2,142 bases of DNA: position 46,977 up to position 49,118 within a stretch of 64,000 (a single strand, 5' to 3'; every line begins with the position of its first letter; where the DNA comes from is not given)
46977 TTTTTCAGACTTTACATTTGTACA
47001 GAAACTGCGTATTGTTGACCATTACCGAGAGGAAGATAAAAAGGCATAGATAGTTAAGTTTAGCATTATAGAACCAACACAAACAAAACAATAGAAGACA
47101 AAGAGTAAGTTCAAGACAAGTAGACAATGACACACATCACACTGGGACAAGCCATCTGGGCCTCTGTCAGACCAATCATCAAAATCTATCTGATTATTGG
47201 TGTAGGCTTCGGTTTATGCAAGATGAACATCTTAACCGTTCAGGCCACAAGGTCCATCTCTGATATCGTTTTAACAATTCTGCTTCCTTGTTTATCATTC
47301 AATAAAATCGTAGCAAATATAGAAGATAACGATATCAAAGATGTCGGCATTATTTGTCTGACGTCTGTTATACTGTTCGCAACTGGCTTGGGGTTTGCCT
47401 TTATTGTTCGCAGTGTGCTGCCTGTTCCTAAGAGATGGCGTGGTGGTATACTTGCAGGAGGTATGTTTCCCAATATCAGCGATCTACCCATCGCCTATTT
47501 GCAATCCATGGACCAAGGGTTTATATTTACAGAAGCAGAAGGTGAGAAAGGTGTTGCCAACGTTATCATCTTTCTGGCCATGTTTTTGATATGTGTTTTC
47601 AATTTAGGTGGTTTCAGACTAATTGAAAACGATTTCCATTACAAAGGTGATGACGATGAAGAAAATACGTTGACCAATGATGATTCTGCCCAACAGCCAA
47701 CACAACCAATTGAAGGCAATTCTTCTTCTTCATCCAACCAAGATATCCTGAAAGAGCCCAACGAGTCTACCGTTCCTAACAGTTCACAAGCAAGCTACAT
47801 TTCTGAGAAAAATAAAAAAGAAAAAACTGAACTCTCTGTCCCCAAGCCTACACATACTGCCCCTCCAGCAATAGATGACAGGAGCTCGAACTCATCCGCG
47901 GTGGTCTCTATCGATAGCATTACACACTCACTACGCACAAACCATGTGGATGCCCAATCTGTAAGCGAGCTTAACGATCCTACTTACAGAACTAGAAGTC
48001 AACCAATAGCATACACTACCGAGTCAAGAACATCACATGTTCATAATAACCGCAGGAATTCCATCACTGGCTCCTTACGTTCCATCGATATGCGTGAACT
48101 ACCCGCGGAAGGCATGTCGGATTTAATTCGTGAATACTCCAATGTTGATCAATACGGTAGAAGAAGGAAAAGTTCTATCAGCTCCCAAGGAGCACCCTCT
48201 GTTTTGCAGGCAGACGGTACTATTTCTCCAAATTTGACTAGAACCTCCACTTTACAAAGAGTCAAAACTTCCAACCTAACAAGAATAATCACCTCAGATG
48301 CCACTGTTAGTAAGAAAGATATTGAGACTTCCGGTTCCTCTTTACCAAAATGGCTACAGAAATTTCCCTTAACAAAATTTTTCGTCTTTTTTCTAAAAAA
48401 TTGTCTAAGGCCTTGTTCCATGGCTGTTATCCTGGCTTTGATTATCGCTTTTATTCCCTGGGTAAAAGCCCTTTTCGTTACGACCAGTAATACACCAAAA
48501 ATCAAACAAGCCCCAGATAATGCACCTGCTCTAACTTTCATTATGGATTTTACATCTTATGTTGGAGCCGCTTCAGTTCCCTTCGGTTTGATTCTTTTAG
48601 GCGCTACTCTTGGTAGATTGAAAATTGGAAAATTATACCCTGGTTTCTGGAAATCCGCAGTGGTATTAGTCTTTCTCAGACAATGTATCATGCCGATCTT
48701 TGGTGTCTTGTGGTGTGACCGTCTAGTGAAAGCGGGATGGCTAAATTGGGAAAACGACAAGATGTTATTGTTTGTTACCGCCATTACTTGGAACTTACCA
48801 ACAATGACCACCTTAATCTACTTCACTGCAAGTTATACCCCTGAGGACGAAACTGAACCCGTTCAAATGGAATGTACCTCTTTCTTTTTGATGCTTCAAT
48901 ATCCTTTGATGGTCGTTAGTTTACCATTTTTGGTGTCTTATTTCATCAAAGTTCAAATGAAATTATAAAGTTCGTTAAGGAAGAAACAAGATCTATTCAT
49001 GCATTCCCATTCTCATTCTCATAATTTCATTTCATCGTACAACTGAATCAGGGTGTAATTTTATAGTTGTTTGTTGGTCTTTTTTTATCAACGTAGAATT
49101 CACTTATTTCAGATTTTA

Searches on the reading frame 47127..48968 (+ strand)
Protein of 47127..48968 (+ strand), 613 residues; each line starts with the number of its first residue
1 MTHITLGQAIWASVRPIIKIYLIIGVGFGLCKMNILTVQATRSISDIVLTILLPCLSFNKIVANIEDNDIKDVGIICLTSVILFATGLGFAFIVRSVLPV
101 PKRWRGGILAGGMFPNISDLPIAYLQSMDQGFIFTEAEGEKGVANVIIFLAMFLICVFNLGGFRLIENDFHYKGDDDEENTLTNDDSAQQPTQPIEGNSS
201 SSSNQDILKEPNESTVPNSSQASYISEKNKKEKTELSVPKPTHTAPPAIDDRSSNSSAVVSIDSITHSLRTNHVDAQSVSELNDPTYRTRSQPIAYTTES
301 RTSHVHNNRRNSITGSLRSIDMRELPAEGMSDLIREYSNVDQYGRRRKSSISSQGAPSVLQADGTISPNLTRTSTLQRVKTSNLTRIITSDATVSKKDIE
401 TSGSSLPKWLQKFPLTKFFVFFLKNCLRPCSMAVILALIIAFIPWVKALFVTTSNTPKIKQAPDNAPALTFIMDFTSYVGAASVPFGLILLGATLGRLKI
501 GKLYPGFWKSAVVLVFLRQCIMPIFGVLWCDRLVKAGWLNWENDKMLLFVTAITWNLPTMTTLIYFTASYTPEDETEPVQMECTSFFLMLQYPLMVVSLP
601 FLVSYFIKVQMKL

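Call 52: search_protein_families(library=pfam, proteins=[window:47127-48968:+], max_evalue=0.00001)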
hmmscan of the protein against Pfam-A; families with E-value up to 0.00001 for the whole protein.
window:47127-48968:+ (613 aa): 1 family
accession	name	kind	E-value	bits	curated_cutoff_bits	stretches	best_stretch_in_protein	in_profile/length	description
PF03547.23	Mem_trans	-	5.5e-30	104.6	25.7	1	14-587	3-334/343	Membrane transport protein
